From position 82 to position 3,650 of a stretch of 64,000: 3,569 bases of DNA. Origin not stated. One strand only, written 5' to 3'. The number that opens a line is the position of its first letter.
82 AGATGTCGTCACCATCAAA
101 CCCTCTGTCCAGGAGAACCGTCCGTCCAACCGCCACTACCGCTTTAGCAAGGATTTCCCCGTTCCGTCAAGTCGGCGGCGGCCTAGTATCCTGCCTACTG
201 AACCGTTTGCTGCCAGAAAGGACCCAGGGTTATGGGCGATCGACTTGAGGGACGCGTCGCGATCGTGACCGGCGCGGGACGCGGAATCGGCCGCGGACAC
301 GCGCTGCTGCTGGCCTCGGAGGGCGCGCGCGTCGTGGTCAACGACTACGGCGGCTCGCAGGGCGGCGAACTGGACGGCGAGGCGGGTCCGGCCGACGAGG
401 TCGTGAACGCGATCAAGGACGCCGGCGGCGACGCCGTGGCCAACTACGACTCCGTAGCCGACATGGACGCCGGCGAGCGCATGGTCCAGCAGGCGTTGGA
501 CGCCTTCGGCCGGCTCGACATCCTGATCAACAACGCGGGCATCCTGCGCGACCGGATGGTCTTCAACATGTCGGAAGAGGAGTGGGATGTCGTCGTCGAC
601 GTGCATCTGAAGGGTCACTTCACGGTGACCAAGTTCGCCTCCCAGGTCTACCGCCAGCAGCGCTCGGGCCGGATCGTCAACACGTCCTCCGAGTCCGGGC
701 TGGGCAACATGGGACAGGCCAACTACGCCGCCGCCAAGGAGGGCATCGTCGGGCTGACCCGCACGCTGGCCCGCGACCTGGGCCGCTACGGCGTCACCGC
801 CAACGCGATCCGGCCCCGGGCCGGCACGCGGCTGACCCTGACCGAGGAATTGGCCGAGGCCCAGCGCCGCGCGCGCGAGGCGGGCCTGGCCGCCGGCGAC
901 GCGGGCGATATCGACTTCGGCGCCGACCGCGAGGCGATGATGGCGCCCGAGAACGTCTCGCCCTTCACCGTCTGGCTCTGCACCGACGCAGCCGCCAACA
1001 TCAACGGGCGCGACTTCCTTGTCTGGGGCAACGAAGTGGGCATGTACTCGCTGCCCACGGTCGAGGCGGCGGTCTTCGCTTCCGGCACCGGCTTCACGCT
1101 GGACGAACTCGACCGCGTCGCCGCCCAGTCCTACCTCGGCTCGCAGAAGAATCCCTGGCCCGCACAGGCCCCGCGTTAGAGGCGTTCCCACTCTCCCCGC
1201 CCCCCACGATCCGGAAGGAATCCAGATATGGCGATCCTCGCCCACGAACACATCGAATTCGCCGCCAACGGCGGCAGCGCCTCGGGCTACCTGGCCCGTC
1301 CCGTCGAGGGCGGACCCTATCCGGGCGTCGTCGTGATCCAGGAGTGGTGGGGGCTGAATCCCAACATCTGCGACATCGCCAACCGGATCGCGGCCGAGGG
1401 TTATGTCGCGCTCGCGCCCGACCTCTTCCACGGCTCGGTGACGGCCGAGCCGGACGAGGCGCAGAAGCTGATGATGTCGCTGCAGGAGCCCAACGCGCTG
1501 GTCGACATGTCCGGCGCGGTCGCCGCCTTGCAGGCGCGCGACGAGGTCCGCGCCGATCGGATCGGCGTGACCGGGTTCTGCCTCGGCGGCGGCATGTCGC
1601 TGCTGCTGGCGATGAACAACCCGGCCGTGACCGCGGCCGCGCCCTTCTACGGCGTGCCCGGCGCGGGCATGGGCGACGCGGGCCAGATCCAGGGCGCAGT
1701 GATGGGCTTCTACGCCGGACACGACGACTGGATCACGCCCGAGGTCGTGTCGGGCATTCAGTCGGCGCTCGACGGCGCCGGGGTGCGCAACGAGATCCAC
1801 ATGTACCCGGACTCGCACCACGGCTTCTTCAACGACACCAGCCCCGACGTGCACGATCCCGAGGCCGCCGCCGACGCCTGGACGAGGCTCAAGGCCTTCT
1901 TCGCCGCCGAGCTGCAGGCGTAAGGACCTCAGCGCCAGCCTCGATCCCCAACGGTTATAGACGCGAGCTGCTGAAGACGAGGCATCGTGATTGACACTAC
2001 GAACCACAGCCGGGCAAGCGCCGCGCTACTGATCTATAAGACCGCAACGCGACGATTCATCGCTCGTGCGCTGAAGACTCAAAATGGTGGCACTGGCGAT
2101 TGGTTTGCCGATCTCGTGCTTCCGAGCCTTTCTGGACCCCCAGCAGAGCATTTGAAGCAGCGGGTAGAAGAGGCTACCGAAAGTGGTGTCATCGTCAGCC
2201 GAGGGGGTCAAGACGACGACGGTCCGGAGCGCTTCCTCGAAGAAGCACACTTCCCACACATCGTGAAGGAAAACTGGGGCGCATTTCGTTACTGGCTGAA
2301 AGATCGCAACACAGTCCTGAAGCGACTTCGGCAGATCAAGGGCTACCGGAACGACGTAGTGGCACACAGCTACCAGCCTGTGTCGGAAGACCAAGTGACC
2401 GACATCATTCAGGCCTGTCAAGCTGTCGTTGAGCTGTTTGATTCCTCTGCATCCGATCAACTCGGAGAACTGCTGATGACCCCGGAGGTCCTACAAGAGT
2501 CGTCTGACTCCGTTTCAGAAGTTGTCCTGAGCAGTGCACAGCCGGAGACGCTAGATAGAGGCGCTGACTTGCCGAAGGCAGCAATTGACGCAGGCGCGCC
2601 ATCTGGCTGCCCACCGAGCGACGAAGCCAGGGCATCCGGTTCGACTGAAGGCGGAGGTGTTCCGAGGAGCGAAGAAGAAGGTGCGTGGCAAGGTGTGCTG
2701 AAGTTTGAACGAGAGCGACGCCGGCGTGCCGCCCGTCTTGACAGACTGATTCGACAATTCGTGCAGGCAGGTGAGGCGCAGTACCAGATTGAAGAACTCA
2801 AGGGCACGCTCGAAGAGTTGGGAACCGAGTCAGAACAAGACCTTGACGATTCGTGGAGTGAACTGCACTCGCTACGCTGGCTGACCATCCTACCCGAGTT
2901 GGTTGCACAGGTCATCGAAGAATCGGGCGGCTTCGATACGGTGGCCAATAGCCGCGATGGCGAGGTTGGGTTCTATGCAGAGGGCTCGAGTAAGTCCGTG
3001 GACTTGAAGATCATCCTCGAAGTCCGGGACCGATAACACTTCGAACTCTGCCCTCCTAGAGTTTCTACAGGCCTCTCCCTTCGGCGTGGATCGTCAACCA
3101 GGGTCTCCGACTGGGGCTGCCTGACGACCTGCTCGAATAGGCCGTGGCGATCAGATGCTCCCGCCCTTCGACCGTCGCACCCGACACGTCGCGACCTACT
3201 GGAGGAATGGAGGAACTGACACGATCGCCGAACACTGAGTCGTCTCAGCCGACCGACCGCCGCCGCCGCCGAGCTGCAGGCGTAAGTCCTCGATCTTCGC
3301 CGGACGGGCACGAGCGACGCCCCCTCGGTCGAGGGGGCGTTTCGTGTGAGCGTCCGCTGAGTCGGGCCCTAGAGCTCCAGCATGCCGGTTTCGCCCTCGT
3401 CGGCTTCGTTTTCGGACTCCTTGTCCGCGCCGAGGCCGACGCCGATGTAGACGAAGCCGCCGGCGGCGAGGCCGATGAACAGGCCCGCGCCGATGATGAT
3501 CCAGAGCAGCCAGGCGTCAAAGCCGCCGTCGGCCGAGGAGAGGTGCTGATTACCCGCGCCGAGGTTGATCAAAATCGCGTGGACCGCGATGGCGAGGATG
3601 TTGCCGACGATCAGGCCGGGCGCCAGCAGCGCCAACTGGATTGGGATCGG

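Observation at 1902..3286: Low-GC 1.36-kb islet with a lone Swt1-like HEPN gene, inserted at the 3' end of the dienelactone hydrolase gene between perfect 23-bp direct repeats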

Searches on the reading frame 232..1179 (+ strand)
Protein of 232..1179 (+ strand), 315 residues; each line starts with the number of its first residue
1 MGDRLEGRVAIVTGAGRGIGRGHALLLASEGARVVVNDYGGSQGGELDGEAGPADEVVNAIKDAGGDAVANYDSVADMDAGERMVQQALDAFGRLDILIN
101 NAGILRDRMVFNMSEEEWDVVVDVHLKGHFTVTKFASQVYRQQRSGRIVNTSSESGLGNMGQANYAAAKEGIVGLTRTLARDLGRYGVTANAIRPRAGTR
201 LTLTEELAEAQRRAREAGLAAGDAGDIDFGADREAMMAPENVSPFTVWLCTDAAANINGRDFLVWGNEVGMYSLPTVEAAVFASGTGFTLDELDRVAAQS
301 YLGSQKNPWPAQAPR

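Call 7: search_protein_families(library=pfam, proteins=[window:232-1179:+], max_evalue=1)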
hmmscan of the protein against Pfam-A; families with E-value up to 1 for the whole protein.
window:232-1179:+ (315 aa): 3 families
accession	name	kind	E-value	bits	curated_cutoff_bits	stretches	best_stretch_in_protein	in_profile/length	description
PF00106.31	adh_short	-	3.9e-42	144.4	26.6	1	8-196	1-180/195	short chain dehydrogenase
PF13561.12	adh_short_C2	-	9e-36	124.1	27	1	14-264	1-231/236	Enoyl-(Acyl carrier protein) reductase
PF08659.16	KR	-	3.3e-15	56.9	22.6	1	11-177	4-161/180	KR domain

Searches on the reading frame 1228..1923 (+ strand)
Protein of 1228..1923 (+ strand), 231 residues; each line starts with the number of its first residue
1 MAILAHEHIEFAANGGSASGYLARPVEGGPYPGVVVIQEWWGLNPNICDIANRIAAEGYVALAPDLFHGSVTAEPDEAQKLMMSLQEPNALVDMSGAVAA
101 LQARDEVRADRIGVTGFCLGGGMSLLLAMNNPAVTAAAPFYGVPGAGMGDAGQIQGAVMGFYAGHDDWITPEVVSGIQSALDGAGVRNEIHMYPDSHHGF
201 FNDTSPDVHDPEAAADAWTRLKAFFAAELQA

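Call 7: search_protein_families(library=pfam, proteins=[window:1228-1923:+], max_evalue=1)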
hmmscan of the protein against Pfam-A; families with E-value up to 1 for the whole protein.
window:1228-1923:+ (231 aa): 8 families
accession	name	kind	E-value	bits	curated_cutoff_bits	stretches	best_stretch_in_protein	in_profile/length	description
PF01738.24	DLH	-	9.5e-55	186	21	1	20-227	3-215/217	Dienelactone hydrolase family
PF12740.14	PETase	-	6.4e-07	29.5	28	1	29-140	52-155/263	PET hydrolase-like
PF00326.27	Peptidase_S9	-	0.00027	21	22.6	1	89-133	43-87/213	Prolyl oligopeptidase family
PF08840.17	BAAT_C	-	0.00031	21.3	20.9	1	97-138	9-50/210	BAAT / Acyl-CoA thioester hydrolase C terminal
PF07224.18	Chlorophyllase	-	0.00099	18.4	26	1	22-134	33-140/301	Chlorophyllase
PF05448.18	AXE1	-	0.051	12.8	21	1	92-141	158-207/321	Acetyl xylan esterase (AXE1)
PF00561.26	Abhydrolase_1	-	0.12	12.5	25.8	1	93-132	54-91/245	alpha/beta hydrolase fold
PF02129.25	Peptidase_S15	-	0.14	12.3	23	1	92-142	78-128/262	X-Pro dipeptidyl-peptidase (S15 family)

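Call 9: search_protein_families(library=ncbifam, proteins=[window:1228-1923:+], max_evalue=1)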
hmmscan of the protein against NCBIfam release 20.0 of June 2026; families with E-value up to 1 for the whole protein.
window:1228-1923:+ (231 aa): 10 families
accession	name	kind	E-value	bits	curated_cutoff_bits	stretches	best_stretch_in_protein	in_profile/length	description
NF041440.1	hydrolase_YghX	exception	1.2e-39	136.3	460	1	9-227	71-290/292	YghX family hydrolase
NF051441.1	BisHyethTerphBdeA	equivalog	0.00029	20.2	520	1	28-140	96-198/305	bis(hydroxyethyl) terephthalate hydrolase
NF050058.1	e_dPHAscl_type1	hypoth_equivalog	0.00039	20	150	1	96-146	90-141/276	extracellular catalytic domain type 1 short-chain-length polyhydroxyalkanoate depolymerase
NF007857.0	PRK10566.1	equivalog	0.003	17.4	201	1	51-142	47-139/249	esterase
NF033523.0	lasso_peptidase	equivalog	0.0039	16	400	1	54-138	432-522/638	Atxe2 family lasso peptide isopeptidase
NF047920.1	lactonase_UilS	equivalog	0.035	13.8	400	1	27-136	20-124/285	UilS family quorum-quenching N-acyl-homoserine lactonase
TIGR01840.1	esterase_phb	subfamily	0.075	12.5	107.85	1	94-144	79-130/213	PHB depolymerase family esterase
NF058650.1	GCSAG_HSLs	subfamily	0.082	12.4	410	1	176-229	265-313/314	GCSAG motif subfamily hormone-sensitive lipase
NF005925.0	PRK07938.1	equivalog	0.14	11.5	260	1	89-149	74-135/252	enoyl-CoA hydratase family protein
NF004781.0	PRK06127.1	subfamily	0.22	11.1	291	1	114-149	113-147/269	enoyl-CoA hydratase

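Call 11: find_related_loci(query=window:1228-1923:+, collection=genome_contigs, flank=5000)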
Query window:1228-1923:+ (231 aa) in genome_contigs; peptide patterns used: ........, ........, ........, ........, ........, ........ (x = any residue, [..] = any of these).
139 stretches matched a pattern; 72 encode a relative of the query (tblastn E <= 1e-3); 68 distinct loci.
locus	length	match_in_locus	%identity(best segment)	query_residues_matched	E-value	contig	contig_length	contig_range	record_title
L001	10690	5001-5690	95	1-230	3e-147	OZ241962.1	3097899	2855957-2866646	MAG: Dehalococcoidia bacterium isolate 3270897d-fe61-4464-a15a-05fd473d2b13 genome assembly, chromosome: 1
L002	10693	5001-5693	94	1-231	3e-146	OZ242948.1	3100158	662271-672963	MAG: Dehalococcoidia bacterium isolate a0c66c6a-f5ff-452f-b709-ec8565f303fe genome assembly, chromosome: 1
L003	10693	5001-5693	94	1-231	3e-146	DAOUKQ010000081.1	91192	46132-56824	MAG TPA_asm: Dehalococcoidia bacterium isolate S7_353 k113_274096, whole genome shotgun sequence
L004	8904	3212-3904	92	1-231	3e-144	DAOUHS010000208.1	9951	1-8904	MAG TPA_asm: Dehalococcoidia bacterium isolate S18_105 66628, whole genome shotgun sequence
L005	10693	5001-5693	91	1-231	3e-143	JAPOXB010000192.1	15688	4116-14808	MAG: Chloroflexota bacterium isolate COS3_bin_15 NODE_1075_length_15688_cov_8.32834, whole genome shotgun sequence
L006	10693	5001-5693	92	1-231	5e-143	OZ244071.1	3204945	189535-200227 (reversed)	MAG: Dehalococcoidia bacterium isolate 772cc28d-f118-45af-92c8-bcb28103da5b genome assembly, chromosome: 1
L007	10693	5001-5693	91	1-231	8e-143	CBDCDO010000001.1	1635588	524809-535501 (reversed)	MAG: Dehalococcoidia bacterium isolate 8a6c8105-bb6e-4bad-94d5-fb500f7a6651 genome assembly, contig: contig_1, whole gen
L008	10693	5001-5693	91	1-231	2e-142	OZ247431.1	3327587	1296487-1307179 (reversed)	MAG: Dehalococcoidia bacterium isolate c15901d5-d28f-4d5c-bcfc-8c60e7bd0c97 genome assembly, chromosome: 1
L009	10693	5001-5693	90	1-231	2e-141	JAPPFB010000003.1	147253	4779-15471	MAG: Chloroflexota bacterium isolate RHO1_bin_20 NODE_219_length_147253_cov_29.360582, whole genome shotgun sequence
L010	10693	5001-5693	91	1-231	3e-141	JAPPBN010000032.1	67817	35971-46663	MAG: Chloroflexota bacterium isolate IRC3_bin_11 NODE_306_length_67817_cov_25.9218, whole genome shotgun sequence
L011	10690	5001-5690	90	1-231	5e-141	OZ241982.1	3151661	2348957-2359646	MAG: Dehalococcoidia bacterium isolate a2993f7c-5a6d-48af-91e8-092aec37f8f7 genome assembly, chromosome: 1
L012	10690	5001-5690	92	1-230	6e-141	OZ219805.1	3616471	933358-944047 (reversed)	MAG: Dehalococcoidia bacterium isolate c58c6e01-4a6e-4794-97be-e35f15c585e3 genome assembly, chromosome: 3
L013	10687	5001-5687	91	1-230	8e-141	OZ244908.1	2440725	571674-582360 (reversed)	MAG: Dehalococcoidia bacterium isolate 4e1ca7e8-23ed-493e-8853-47fc69ff5430 genome assembly, chromosome: 1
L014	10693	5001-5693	90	1-231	2e-140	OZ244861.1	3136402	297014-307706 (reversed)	MAG: Dehalococcoidia bacterium isolate c89b5861-ddb0-43db-8093-953e815e1e37 genome assembly, chromosome: 1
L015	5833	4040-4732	90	1-231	5e-141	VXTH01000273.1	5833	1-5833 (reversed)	MAG: Chloroflexi bacterium isolate SB0665_bin_35 NODE_4921_length_5833_cov_5.178609, whole genome shotgun sequence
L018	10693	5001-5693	90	1-231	4e-140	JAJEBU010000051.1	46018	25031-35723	MAG: Dehalococcoidia bacterium isolate jk18x9bins.53 k141_109070, whole genome shotgun sequence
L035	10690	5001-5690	76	1-230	2e-118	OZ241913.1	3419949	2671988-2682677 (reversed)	MAG: Dehalococcoidia bacterium isolate 665203e5-4de3-409e-b258-c822a43d9238 genome assembly, chromosome: 1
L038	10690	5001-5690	75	1-230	2e-117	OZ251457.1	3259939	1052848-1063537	MAG: Dehalococcoidia bacterium isolate 625aef2d-bb65-4528-802e-f9b0f5c04a3f genome assembly, chromosome: 1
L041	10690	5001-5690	73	1-230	7e-112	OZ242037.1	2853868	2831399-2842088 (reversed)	MAG: Dehalococcoidia bacterium isolate 2a7bb1ba-5d4f-497c-a9a7-d309ef017ae2 genome assembly, chromosome: 1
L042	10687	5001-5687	77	1-229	2e-111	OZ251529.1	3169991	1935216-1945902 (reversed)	MAG: Dehalococcoidia bacterium isolate 64543fda-5a3a-48f4-bbbd-4b73dd240877 genome assembly, chromosome: 1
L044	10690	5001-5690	71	1-230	3e-101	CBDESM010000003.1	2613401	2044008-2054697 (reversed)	MAG: Dehalococcoidia bacterium isolate 9bf0aa80-827e-4598-ae14-22b7b380c390 genome assembly, contig: contig_3, whole gen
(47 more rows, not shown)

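Call 63: search_protein_families(library=pfam, proteins=[L041:7423-7860:-, L041:7839-8318:-, L038:6366-7247:+, L018:5729-6376:+, L018:6025-6423:+, L044:6793-7569:-, L035:5982-6398:+, L042:5830-7053:-, L044:7689-8153:-], max_evalue=0.01)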
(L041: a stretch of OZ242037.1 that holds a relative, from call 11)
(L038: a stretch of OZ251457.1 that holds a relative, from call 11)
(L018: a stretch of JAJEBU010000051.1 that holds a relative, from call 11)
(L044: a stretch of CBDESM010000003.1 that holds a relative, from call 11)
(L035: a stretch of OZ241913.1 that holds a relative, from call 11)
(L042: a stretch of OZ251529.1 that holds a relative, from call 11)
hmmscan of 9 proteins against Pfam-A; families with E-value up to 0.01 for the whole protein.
L041:7423-7860:- (145 aa): 1 family
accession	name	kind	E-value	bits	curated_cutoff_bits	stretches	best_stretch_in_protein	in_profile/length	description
PF01850.27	PIN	-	0.00035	21.6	23.6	1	14-133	2-118/120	PIN domain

L041:7839-8318:- (159 aa): 0 families

L038:6366-7247:+ (293 aa): 3 families
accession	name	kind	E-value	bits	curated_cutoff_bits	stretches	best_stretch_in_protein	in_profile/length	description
PF13936.12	HTH_38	-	1.3e-06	28.5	27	1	19-45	12-38/44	Helix-turn-helix domain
PF13384.12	HTH_23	-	0.0046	17.2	24.6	1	11-45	2-35/50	Homeodomain-like domain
PF02796.21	HTH_7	-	0.0083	16.7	23.8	0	16-44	10-38/45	Helix-turn-helix domain of resolvase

L018:5729-6376:+ (215 aa): 1 family
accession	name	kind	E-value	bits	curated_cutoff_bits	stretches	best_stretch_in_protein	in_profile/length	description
PF14072.11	DndB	-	0.0069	15.9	29.1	1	44-92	37-85/338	DNA-sulfur modification-associated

L018:6025-6423:+ (132 aa): 0 families

L044:6793-7569:- (258 aa): 0 families

L035:5982-6398:+ (138 aa): 0 families

L042:5830-7053:- (407 aa): 1 family
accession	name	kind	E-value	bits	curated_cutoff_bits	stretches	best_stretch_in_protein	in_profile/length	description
PF06245.16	DUF1015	-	2.1e-56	191.7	25.8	1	4-291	1-300/325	Protein of unknown function (DUF1015)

L044:7689-8153:- (154 aa): 0 families

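Call 69: search_protein_families(library=pfam, proteins=[L015:4844-5725:+], max_evalue=0.05)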
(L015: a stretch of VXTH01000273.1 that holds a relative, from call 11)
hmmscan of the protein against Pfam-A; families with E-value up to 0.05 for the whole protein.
L015:4844-5725:+ (294 aa): 0 families

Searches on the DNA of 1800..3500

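Call 45: search_rna_families(source=window, start=1800, end=3500, threshold=evalue, max_evalue=1)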
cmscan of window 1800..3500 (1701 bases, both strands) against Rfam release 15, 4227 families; matches with E-value up to 1: 1.
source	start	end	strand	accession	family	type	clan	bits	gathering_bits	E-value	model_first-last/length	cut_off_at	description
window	3380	3479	+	RF04114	MIR4374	Gene; miRNA;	-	19.9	105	0.46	1-119/119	no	MIR4374 microRNA precursor family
